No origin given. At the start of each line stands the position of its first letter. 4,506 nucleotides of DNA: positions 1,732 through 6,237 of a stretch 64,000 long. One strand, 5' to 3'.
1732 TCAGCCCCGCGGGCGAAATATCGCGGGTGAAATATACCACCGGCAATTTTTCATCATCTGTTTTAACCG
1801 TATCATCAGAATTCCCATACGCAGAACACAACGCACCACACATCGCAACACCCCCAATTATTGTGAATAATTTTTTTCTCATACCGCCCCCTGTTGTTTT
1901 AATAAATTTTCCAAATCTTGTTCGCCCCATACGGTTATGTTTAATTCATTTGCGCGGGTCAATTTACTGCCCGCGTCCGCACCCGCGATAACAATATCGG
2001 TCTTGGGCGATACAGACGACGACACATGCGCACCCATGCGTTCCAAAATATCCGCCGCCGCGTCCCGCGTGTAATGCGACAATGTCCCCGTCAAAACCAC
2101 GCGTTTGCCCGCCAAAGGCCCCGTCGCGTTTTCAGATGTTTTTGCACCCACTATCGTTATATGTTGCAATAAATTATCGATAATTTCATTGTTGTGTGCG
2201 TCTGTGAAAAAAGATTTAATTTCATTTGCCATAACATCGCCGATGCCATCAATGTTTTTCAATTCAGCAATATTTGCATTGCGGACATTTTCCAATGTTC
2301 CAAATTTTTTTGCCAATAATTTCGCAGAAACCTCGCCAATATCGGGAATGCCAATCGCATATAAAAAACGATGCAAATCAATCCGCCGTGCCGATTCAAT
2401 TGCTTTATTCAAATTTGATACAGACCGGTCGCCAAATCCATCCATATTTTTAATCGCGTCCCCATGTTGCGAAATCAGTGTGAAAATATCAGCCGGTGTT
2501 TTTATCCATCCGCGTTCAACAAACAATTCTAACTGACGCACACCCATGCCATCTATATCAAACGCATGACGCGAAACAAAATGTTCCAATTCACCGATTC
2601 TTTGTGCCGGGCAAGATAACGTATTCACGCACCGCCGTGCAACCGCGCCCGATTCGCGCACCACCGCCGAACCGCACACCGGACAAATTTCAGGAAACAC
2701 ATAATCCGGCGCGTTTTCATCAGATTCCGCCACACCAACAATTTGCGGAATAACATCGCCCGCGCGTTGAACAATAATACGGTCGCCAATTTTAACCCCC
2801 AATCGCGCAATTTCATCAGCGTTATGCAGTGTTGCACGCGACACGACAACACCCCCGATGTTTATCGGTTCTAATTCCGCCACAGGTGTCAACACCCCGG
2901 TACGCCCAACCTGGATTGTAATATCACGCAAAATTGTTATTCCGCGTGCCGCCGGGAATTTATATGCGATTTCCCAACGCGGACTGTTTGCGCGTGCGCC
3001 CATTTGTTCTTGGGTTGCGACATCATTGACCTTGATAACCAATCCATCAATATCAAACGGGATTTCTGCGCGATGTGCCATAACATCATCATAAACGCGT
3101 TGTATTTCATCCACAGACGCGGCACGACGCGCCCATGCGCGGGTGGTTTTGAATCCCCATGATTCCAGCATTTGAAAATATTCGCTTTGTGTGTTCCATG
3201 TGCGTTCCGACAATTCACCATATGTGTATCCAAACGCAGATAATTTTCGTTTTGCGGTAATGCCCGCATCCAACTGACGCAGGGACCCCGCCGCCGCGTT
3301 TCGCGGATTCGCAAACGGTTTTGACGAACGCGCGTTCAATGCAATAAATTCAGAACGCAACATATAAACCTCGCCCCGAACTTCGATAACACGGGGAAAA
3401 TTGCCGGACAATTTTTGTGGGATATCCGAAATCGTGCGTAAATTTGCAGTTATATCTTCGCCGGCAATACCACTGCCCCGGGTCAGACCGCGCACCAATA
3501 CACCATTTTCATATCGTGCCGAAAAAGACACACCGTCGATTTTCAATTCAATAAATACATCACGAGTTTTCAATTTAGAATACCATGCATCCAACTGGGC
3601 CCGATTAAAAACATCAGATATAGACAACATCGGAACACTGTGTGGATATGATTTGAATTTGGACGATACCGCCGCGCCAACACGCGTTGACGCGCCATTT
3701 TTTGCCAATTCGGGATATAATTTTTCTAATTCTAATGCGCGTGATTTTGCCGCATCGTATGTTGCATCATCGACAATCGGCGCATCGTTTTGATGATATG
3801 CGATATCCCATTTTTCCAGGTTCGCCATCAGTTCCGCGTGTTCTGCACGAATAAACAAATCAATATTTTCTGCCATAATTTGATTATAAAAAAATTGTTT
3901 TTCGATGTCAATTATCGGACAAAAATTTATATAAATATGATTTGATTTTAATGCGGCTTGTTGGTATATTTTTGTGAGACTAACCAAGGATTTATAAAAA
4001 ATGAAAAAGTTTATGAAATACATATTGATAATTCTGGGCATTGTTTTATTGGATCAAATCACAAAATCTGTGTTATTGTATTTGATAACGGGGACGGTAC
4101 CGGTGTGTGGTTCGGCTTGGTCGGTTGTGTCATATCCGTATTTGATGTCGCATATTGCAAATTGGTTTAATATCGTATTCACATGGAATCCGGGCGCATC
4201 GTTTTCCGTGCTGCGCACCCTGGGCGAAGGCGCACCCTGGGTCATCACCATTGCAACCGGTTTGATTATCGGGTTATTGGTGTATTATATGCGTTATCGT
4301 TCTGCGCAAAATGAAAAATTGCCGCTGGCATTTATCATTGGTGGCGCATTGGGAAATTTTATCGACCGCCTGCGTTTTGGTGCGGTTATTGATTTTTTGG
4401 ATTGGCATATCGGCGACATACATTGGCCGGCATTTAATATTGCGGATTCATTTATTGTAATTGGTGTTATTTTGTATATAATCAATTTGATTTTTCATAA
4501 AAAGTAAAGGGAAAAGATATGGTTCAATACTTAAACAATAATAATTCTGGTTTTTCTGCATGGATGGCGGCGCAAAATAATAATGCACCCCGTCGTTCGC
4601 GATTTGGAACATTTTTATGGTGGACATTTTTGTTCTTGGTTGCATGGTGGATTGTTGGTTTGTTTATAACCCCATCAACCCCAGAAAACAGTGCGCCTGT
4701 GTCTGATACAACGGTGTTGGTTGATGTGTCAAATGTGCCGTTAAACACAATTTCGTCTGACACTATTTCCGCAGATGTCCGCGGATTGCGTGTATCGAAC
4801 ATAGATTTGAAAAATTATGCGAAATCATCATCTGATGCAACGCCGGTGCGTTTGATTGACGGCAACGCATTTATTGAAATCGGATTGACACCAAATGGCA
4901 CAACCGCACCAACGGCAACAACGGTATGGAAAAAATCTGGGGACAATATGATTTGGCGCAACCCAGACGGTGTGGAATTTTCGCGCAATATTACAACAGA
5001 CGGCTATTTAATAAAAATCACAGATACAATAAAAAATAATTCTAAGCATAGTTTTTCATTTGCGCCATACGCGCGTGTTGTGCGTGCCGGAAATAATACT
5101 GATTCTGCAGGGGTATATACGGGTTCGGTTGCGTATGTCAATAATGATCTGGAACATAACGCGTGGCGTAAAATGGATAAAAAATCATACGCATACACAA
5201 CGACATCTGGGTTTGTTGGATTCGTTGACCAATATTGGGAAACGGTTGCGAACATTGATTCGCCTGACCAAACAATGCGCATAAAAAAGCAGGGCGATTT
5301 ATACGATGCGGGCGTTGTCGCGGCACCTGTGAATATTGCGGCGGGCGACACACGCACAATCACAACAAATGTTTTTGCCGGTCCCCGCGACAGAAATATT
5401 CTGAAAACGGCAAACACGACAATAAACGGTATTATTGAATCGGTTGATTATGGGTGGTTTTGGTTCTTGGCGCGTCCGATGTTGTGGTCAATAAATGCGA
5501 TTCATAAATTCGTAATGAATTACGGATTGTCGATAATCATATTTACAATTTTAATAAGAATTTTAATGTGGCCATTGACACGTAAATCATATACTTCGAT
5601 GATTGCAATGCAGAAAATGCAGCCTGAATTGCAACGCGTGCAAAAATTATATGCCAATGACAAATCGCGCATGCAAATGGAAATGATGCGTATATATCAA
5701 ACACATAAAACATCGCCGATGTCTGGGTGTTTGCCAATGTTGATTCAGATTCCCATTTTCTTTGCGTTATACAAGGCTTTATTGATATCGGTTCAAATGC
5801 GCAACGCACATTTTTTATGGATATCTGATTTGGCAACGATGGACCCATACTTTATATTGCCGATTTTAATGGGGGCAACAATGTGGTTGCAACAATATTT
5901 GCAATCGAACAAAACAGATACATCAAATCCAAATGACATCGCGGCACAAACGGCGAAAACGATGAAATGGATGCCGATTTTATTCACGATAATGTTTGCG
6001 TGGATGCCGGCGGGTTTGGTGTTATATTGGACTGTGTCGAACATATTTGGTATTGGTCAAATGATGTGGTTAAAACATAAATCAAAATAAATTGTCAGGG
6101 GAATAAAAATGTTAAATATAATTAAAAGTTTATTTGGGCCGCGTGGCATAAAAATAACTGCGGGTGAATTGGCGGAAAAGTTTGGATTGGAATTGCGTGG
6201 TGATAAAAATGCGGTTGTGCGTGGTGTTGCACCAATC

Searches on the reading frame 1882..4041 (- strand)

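Call 7: search_protein_families(library=pfam, proteins=[window:1882-4041:-], max_evalue=0.001)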
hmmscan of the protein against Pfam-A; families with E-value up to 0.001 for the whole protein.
window:1882-4041:- (720 aa): 7 families
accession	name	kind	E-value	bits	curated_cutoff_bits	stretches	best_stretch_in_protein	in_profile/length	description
PF01653.23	DNA_ligase_aden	-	1.1e-80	271.3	27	1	127-364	2-252/253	NAD-dependent DNA ligase adenylation domain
PF03120.22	DNA_ligase_OB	-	1.4e-32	111.8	32.9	1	369-442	2-75/79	NAD-dependent DNA ligase OB-fold domain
PF12826.13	HHH_2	-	6.3e-21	74.8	27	1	558-621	1-64/64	Helix-hairpin-helix motif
PF00533.33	BRCT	-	1.3e-11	45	21.3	1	640-712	3-76/78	BRCA1 C Terminus (BRCT) domain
PF03119.21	DNA_ligase_ZBD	-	2.5e-10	40.5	25.8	1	453-479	2-27/27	NAD-dependent DNA ligase C4 zinc finger domain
PF14520.12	HHH_5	-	1.1e-09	39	27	1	559-610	1-53/57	Helix-hairpin-helix domain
PF00633.29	HHH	-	1.1e-06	28.7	24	1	582-611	1-30/30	Helix-hairpin-helix motif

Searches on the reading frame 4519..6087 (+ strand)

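Call 7: search_protein_families(library=pfam, proteins=[window:4519-6087:+], max_evalue=0.001)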
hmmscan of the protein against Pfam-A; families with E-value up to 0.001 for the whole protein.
window:4519-6087:+ (523 aa): 2 families
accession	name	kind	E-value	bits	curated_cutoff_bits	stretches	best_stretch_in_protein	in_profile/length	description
PF02096.25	60KD_IMP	-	9.5e-58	195.2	35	1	335-519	1-162/163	60Kd inner membrane protein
PF14849.12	YidC_periplas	-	1.5e-43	150.2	24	1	83-323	11-282/283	YidC periplasmic domain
